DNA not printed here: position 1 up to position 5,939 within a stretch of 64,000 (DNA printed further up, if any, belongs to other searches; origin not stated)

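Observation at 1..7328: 5'-truncated giant ORF (>1915 aa) translationally coupled to a PilB/GspE pilus ATPase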

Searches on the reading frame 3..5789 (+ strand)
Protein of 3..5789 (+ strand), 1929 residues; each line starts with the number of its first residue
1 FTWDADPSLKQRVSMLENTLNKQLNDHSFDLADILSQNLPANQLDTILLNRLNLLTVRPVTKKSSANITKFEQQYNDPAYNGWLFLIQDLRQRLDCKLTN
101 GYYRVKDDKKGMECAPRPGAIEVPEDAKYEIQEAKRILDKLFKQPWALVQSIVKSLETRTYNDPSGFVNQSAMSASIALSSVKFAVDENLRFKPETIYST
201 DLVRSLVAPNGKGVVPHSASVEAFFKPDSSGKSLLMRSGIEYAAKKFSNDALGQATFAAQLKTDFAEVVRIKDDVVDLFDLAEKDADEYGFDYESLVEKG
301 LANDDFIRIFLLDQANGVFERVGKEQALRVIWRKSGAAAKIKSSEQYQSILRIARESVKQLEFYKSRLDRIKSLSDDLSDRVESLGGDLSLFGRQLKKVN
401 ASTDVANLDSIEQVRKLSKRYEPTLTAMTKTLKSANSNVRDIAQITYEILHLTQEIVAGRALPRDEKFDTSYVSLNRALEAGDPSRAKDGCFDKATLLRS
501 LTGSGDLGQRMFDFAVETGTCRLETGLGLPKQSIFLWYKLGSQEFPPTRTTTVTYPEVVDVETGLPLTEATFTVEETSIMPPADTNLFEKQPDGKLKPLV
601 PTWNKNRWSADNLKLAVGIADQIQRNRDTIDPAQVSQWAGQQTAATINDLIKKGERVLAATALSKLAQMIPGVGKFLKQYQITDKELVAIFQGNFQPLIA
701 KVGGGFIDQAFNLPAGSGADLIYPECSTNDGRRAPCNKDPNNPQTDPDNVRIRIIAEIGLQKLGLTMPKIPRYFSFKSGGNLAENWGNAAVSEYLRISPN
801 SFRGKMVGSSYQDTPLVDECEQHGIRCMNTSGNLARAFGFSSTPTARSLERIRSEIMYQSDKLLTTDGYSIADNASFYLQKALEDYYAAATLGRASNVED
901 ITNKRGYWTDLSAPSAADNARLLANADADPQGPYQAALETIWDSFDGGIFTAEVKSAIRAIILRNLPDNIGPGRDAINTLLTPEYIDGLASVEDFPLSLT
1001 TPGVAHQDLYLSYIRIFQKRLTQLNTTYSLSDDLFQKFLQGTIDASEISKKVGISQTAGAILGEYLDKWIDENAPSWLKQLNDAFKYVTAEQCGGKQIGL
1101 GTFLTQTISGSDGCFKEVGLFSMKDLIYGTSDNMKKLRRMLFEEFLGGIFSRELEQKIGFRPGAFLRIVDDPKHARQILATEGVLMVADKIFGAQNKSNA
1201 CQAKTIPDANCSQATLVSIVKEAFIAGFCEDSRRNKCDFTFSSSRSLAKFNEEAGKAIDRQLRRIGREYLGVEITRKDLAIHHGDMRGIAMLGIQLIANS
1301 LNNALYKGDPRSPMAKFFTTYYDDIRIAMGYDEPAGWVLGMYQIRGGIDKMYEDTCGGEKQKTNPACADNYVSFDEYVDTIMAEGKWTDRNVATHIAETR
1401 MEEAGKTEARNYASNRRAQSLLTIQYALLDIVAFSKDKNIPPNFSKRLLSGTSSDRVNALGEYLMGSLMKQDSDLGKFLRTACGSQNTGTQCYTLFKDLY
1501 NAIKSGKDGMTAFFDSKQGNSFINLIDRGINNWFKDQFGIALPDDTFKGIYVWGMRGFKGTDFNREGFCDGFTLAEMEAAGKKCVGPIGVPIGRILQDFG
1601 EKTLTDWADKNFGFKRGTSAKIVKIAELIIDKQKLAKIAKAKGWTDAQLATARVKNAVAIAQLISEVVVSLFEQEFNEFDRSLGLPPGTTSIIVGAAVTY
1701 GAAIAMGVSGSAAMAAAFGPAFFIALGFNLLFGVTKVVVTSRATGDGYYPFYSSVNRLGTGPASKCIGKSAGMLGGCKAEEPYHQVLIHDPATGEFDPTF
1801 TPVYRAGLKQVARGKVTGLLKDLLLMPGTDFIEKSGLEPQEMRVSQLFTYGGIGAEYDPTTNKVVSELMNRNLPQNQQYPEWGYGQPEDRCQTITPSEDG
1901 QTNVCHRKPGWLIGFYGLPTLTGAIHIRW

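Call 9: search_protein_families(library=pfam, proteins=[window:3-5789:+], max_evalue=0.01)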
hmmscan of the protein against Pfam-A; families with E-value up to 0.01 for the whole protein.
window:3-5789:+ (1929 aa): 0 families

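Call 10: search_protein_families(library=ncbifam, proteins=[window:3-5789:+], max_evalue=0.01)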
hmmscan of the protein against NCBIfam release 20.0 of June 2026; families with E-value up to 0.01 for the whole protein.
window:3-5789:+ (1929 aa): 0 families

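Call 11: find_homologous_proteins(query=window:3-5789:+)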
Query window:3-5789:+ (1929 aa): 8 proteins with E <= 0.001 among 8000 candidates.
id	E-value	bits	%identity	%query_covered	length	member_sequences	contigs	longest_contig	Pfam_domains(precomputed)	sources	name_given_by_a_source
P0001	0.0e+0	4051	91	100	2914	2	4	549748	-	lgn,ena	-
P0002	0.0e+0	3425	75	100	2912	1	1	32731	-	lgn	-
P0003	0.0e+0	3082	67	100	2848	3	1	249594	-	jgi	jgi:hypothetical protein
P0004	0.0e+0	1256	38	100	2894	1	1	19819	-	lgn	-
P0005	0.0e+0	1228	37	100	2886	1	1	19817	-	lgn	-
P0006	0.0e+0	1184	38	69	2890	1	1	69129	-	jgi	jgi:hypothetical protein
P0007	4.9e-183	629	29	69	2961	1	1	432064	-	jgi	jgi:hypothetical protein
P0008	1.0e-179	618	29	38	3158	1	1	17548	-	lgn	-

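Call 13: find_encoding_contigs(protein=P0001, flank=10000, max_places=3)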
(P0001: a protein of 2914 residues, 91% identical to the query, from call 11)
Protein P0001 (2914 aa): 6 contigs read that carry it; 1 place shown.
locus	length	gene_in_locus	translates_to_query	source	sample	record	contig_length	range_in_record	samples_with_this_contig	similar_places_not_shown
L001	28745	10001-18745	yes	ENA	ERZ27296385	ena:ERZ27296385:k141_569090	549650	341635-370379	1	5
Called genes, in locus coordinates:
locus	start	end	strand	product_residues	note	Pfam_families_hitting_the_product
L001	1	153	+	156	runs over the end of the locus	-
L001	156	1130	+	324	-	PF01368:DHH, PF02272:DHHA1 (weak)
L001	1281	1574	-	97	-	PF07332:Phage_holin_3_6 (weak)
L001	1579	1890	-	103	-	PF19029:DUF883_C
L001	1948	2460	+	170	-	PF12666:PrgI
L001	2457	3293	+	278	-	PF26593:TraC-like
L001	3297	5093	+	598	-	PF01935:DUF87, PF12846:AAA_10 (weak), PF19044:P-loop_TraG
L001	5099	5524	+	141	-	-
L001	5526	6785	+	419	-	-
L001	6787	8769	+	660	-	-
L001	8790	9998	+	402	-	-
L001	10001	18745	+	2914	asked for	-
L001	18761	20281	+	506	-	PF00437:T2SSE, PF25199:nSTAND_NTPase5 (weak)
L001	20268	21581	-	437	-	PF08245:Mur_ligase_M, PF02875:Mur_ligase_C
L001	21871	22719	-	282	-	PF02096:60KD_IMP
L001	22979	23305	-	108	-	PF00825:Ribonuclease_P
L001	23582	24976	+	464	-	PF00308:Bac_DnaA, PF01695:IstB_IS21 (weak), PF00004:AAA (weak), PF08299:Bac_DnaA_C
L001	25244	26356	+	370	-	PF00712:DNA_pol3_beta, PF02767:DNA_pol3_beta_2, PF02768:DNA_pol3_beta_3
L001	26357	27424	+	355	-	PF02463:SMC_N, PF13175:AAA_15, PF13476:AAA_23, PF00005:ABC_tran (faint), PF13304:AAA_21 (weak)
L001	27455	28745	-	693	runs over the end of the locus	PF00753:Lactamase_B, PF12706:Lactamase_B_2, PF22505:RNase_J_b_CASP, PF07521:RMMBL (weak), PF17770:RNase_J_C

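Call 14: find_encoding_contigs(protein=P0003, flank=10000, max_places=2)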
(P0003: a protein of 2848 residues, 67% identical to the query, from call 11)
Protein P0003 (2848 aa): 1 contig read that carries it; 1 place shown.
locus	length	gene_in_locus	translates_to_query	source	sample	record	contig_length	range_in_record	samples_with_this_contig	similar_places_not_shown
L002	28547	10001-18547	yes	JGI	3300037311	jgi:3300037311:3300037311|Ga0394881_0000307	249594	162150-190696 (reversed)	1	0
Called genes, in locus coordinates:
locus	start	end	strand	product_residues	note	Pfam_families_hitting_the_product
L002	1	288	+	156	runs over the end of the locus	-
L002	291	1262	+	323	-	PF01368:DHH, PF02272:DHHA1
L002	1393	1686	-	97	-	-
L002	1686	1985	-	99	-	PF19029:DUF883_C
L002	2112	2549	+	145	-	PF12666:PrgI (weak)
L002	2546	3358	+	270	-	PF26593:TraC-like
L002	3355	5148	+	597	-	PF01935:DUF87, PF12846:AAA_10 (weak), PF19044:P-loop_TraG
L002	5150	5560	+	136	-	PF18895:T4SS_pilin (weak)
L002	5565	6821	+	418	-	-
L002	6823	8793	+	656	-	-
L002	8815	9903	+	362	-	PF13529:Peptidase_C39_2, PF12385:Peptidase_C70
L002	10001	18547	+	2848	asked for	-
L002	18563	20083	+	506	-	PF00437:T2SSE, PF25199:nSTAND_NTPase5 (weak)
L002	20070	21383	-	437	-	PF08245:Mur_ligase_M, PF02875:Mur_ligase_C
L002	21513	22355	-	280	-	PF02096:60KD_IMP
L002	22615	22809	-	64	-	PF00825:Ribonuclease_P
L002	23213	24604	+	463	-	PF00308:Bac_DnaA, PF01695:IstB_IS21 (weak), PF08299:Bac_DnaA_C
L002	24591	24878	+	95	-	-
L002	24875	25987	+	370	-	PF00712:DNA_pol3_beta, PF02767:DNA_pol3_beta_2, PF02768:DNA_pol3_beta_3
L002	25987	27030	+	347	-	PF02463:SMC_N, PF13175:AAA_15, PF13476:AAA_23, PF13304:AAA_21 (weak)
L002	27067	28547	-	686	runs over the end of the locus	PF00753:Lactamase_B, PF12706:Lactamase_B_2, PF22505:RNase_J_b_CASP, PF07521:RMMBL (weak), PF17770:RNase_J_C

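Call 15: find_encoding_contigs(protein=P0007, flank=10000, max_places=2)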
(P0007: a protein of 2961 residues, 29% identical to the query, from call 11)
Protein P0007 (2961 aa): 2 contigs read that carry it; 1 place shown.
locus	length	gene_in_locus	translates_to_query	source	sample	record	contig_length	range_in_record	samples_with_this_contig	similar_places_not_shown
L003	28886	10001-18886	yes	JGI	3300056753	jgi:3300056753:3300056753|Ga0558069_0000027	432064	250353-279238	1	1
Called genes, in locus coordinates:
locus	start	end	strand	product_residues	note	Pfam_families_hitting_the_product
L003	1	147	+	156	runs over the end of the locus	-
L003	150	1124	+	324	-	PF01368:DHH, PF02272:DHHA1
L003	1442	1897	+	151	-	PF12666:PrgI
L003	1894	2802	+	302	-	PF26593:TraC-like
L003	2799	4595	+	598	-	PF01935:DUF87, PF12846:AAA_10 (weak), PF19044:P-loop_TraG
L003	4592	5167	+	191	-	-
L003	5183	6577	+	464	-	-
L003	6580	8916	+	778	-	-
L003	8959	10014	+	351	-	-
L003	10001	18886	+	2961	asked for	-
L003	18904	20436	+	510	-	PF00437:T2SSE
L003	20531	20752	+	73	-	-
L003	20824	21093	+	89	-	-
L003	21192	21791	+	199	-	PF12917:YfbR-like, PF13023:HD_3, PF01966:HD (weak)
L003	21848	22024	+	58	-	-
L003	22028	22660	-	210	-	PF22327:Nudt16-like, PF00293:NUDIX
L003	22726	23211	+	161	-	-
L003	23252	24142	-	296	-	PF02661:Fic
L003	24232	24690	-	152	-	PF00293:NUDIX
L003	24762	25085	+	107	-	-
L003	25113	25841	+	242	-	PF10473:CENP-F_leu_zip (weak)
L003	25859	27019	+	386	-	PF14072:DndB (faint)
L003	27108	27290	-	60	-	-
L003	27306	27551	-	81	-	-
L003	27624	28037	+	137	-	-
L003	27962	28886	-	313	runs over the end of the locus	PF02096:60KD_IMP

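Call 17: find_encoding_contigs(protein=P0006, flank=10000, max_places=2)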
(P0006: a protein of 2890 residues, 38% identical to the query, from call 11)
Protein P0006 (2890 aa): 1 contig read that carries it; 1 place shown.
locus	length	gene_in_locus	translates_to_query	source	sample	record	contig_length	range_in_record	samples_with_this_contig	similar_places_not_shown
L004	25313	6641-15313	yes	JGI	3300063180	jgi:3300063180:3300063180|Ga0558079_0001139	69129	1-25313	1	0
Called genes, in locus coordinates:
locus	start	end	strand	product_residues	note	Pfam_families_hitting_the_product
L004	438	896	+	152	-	PF12666:PrgI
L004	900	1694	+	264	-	PF26593:TraC-like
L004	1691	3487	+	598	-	PF01935:DUF87, PF12846:AAA_10 (weak), PF19044:P-loop_TraG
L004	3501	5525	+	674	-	PF13529:Peptidase_C39_2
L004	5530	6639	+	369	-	-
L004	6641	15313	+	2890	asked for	-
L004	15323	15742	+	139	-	PF18895:T4SS_pilin (weak)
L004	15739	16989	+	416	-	PF26550:Tricorn_2nd (weak)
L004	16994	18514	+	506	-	PF00437:T2SSE, PF25199:nSTAND_NTPase5 (faint)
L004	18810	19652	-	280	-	PF02096:60KD_IMP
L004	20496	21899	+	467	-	PF00308:Bac_DnaA, PF01695:IstB_IS21, PF00004:AAA (weak), PF08299:Bac_DnaA_C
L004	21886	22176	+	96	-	-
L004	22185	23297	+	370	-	PF00712:DNA_pol3_beta, PF02767:DNA_pol3_beta_2, PF02768:DNA_pol3_beta_3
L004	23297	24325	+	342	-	PF02463:SMC_N (weak), PF13175:AAA_15 (weak), PF13476:AAA_23, PF13304:AAA_21 (weak)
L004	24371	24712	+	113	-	-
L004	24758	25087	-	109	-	PF13443:HTH_26 (weak), PF13560:HTH_31, PF01381:HTH_3, PF12844:HTH_19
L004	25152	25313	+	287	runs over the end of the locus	PF01555:N6_N4_Mtase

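Call 18: find_encoding_contigs(protein=P0004, flank=10000, max_places=2)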
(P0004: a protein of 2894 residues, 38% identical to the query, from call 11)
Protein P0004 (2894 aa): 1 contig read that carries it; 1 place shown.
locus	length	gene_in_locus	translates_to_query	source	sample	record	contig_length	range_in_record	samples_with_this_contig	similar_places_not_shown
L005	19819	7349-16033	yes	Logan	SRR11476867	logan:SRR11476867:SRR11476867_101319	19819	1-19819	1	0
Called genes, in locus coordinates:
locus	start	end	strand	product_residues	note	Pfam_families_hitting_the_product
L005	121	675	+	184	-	PF06185:YecM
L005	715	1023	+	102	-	-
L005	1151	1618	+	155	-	PF12666:PrgI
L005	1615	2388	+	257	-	PF26593:TraC-like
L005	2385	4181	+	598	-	PF01935:DUF87, PF12846:AAA_10 (weak), PF19044:P-loop_TraG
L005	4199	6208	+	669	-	PF13529:Peptidase_C39_2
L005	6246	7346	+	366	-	-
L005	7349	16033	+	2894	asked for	-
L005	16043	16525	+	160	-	-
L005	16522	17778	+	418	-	PF26550:Tricorn_2nd (faint)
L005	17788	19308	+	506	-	PF05157:MshEN (weak), PF00437:T2SSE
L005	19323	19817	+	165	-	?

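Call 19: find_encoding_contigs(protein=P0008, flank=10000, max_places=2)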
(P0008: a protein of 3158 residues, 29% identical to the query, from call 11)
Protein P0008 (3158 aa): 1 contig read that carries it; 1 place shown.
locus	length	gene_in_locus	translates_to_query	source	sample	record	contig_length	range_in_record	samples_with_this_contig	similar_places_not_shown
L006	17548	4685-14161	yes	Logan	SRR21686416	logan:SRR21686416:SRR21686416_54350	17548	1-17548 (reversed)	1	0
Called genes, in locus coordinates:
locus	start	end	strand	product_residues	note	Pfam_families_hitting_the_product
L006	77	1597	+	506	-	PF00437:T2SSE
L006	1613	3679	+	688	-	PF13539:Peptidase_M15_4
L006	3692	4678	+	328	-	-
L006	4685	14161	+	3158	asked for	-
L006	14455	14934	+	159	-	-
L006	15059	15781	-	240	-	-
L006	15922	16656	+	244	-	PF01978:TrmB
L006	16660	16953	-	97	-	PF13560:HTH_31, PF12844:HTH_19 (weak), PF01381:HTH_3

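Call 23: find_related_loci(query=A1, collection=genome_contigs, flank=10000)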
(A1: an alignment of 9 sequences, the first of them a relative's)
Query A1 (2914 aa) in genome_contigs; peptide patterns used: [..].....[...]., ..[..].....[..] (x = any residue, [..] = any of these).
28 stretches matched a pattern; 1 encode a relative of the query (tblastn E <= 1e-3); 1 distinct loci.
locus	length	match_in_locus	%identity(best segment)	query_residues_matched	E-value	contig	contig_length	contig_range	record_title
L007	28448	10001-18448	30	188-2914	0e+0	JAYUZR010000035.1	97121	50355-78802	MAG: Candidatus Berkelbacteria bacterium isolate GL16_Down_metabinner_2 GL16_Down_metabinner_2_34, whole genome shotgun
